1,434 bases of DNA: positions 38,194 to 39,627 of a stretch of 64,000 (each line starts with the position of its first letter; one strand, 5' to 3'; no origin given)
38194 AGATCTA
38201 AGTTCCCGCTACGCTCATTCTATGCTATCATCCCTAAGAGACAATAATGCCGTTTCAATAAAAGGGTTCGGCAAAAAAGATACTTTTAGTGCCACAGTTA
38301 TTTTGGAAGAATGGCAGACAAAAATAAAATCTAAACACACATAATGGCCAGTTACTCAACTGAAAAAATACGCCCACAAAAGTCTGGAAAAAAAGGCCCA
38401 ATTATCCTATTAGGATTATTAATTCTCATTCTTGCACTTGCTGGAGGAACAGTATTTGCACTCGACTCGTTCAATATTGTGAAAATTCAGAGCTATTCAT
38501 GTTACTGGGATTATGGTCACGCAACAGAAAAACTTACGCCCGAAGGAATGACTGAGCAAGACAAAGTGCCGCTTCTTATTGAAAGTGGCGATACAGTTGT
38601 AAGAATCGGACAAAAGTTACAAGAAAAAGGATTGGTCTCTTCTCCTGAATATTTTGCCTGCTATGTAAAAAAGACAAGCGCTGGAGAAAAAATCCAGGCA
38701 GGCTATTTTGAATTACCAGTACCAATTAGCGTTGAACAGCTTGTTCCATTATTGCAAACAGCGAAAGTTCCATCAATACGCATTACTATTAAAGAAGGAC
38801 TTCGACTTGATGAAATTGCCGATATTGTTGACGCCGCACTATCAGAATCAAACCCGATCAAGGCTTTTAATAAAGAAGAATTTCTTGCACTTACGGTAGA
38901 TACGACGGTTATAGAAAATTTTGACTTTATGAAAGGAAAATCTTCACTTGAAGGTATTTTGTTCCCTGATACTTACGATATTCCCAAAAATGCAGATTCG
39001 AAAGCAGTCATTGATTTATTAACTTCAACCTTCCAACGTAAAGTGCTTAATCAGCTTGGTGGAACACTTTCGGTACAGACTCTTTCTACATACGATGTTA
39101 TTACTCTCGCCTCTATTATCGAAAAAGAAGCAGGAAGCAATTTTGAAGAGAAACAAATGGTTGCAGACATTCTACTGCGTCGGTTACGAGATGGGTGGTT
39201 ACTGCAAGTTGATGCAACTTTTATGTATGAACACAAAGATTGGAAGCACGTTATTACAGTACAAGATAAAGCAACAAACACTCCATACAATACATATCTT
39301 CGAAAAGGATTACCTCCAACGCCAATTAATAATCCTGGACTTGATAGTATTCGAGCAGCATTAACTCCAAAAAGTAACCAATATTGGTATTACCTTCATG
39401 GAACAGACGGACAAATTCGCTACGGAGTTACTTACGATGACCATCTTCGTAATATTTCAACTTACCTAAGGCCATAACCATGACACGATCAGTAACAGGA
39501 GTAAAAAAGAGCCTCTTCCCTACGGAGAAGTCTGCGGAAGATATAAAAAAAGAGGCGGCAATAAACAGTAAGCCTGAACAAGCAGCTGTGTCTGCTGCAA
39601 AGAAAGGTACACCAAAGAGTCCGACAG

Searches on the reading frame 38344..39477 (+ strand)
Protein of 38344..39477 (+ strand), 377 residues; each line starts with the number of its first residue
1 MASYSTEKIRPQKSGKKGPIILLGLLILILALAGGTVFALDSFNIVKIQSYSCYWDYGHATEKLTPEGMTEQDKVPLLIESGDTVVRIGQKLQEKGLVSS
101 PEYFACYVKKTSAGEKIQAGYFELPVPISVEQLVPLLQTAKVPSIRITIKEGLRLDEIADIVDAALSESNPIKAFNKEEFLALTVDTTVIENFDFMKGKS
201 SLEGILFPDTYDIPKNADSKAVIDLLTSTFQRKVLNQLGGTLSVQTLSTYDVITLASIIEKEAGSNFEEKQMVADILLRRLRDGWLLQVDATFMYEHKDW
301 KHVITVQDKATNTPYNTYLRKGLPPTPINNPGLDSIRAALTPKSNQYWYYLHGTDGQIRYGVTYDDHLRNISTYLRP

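Call 66: search_protein_families(library=pfam, proteins=[window:38344-39477:+], max_evalue=0.001)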
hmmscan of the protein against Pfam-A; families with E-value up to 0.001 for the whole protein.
window:38344-39477:+ (377 aa): 1 family
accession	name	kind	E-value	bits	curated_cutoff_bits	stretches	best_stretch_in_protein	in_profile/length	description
PF02618.21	YceG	-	2.4e-71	240.9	32.4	1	79-372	3-274/275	YceG-like family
